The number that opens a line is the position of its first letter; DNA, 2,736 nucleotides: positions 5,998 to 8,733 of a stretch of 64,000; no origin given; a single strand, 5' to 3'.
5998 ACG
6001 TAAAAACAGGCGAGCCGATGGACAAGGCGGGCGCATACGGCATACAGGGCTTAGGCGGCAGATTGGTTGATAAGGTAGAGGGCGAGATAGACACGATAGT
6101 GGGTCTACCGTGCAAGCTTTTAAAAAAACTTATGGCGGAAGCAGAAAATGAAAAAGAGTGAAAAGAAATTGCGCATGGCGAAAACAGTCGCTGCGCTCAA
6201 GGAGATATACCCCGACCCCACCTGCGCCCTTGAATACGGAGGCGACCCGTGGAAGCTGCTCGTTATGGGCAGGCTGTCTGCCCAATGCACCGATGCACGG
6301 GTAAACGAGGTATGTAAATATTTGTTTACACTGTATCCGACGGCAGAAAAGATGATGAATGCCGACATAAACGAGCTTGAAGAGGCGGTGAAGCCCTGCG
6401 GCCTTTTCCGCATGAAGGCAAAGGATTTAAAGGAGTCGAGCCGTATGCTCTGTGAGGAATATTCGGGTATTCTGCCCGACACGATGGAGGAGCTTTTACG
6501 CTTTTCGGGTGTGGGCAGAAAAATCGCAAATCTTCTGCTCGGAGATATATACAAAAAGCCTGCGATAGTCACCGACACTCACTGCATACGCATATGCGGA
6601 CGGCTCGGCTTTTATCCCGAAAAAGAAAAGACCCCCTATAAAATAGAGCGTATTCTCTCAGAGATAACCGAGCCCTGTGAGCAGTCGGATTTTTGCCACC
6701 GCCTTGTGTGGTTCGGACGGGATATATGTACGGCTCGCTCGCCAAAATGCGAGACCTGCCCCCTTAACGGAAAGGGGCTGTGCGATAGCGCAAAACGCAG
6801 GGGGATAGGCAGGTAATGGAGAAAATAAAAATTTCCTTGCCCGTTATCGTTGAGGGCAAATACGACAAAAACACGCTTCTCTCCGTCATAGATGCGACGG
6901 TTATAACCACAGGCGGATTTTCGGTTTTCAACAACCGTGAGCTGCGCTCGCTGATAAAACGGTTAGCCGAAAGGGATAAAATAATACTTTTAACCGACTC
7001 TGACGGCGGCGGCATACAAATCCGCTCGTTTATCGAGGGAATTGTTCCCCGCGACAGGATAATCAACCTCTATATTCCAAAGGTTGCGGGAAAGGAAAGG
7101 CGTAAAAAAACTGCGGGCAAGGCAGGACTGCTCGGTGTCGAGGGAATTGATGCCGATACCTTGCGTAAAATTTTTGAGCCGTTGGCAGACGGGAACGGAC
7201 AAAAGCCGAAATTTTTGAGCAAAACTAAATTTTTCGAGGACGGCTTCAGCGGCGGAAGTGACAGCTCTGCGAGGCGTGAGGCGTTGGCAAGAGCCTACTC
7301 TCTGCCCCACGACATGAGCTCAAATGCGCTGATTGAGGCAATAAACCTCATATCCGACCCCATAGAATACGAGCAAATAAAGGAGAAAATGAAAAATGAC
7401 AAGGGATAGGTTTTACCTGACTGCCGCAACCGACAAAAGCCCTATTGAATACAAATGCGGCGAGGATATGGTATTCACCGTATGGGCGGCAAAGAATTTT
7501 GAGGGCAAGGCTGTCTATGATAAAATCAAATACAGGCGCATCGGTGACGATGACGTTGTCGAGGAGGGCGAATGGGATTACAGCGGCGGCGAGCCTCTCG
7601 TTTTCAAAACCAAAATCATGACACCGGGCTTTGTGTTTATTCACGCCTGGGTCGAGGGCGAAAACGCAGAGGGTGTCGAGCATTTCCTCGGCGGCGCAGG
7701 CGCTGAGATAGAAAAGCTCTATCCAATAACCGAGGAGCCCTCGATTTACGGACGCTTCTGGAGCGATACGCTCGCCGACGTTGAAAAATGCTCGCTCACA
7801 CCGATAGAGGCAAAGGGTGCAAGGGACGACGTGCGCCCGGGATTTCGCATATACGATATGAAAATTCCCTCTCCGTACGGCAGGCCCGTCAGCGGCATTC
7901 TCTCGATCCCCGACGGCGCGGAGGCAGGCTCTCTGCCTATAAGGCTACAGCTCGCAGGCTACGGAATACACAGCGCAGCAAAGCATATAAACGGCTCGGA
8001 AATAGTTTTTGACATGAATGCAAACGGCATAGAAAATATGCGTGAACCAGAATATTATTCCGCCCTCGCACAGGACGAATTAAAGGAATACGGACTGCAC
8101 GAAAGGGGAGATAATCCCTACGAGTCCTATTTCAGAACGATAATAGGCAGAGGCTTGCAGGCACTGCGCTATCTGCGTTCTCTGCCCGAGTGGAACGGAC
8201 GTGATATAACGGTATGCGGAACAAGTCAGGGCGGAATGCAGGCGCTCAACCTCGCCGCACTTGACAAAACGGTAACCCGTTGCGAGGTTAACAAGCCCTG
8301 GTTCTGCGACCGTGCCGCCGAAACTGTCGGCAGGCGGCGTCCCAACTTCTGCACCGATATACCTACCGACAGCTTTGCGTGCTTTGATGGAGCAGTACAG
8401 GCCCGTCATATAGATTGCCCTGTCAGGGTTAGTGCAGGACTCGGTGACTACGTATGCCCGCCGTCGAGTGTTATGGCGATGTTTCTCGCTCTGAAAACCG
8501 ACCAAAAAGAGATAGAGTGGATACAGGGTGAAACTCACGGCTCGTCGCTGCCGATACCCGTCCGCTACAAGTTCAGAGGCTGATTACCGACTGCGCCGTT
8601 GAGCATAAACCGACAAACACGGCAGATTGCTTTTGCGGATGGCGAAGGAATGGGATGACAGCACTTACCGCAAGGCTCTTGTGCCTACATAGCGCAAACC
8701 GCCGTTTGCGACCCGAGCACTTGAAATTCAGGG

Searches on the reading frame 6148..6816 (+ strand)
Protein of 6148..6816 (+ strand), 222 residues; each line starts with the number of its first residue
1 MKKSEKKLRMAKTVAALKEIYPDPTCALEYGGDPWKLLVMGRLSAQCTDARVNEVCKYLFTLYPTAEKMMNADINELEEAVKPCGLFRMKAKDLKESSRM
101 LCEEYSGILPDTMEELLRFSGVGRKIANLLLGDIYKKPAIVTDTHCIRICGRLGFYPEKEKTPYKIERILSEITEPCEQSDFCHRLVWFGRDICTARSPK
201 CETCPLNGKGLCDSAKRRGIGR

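Call 23: search_protein_families(library=pfam, proteins=[window:6148-6816:+])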
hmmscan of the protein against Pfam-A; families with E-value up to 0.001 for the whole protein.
window:6148-6816:+ (222 aa): 3 families
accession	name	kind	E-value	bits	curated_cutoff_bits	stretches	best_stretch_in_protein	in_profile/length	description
PF00730.31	HhH-GPD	-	5.2e-22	78.7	26.2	1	43-176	5-108/108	HhH-GPD superfamily base excision DNA repair protein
PF10576.14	EndIII_4Fe-2S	-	5.5e-07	30.1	20.5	1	194-207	1-14/17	Iron-sulfur binding domain of endonuclease III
PF00633.29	HHH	-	0.0002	21.5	24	1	105-131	2-28/30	Helix-hairpin-helix motif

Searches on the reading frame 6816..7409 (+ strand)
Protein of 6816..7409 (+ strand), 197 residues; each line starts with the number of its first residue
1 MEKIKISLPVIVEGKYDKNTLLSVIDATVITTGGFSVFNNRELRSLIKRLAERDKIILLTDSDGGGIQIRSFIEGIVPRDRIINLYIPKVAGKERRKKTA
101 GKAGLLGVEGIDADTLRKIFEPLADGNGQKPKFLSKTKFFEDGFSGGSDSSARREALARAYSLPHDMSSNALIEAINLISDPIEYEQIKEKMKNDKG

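Call 23: search_protein_families(library=pfam, proteins=[window:6816-7409:+])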
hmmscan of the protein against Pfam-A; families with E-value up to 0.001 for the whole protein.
window:6816-7409:+ (197 aa): 2 families
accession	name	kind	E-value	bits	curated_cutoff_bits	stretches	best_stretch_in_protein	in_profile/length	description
PF13331.11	DUF4093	-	7.3e-14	52.5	25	1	106-184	2-81/86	Domain of unknown function (DUF4093)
PF01751.28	Toprim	-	0.00012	22.6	23.1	1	10-79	3-86/96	Toprim domain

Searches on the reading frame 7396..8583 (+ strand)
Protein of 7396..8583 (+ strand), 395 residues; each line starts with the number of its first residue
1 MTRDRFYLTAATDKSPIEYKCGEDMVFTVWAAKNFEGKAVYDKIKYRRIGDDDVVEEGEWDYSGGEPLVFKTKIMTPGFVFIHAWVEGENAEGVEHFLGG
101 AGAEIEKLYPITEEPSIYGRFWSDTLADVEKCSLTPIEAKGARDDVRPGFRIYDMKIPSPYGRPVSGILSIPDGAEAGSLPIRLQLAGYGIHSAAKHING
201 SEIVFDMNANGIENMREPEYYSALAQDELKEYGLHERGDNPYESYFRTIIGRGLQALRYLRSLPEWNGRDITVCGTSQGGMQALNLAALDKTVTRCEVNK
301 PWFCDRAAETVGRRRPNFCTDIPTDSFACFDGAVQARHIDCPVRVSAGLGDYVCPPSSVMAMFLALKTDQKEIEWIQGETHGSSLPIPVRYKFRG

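Call 23: search_protein_families(library=pfam, proteins=[window:7396-8583:+])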
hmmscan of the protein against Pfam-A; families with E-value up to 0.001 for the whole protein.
window:7396-8583:+ (395 aa): 1 family
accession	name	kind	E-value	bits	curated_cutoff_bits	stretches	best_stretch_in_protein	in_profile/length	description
PF05448.18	AXE1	-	9.3e-22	77.6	21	2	104-305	10-212/321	Acetyl xylan esterase (AXE1)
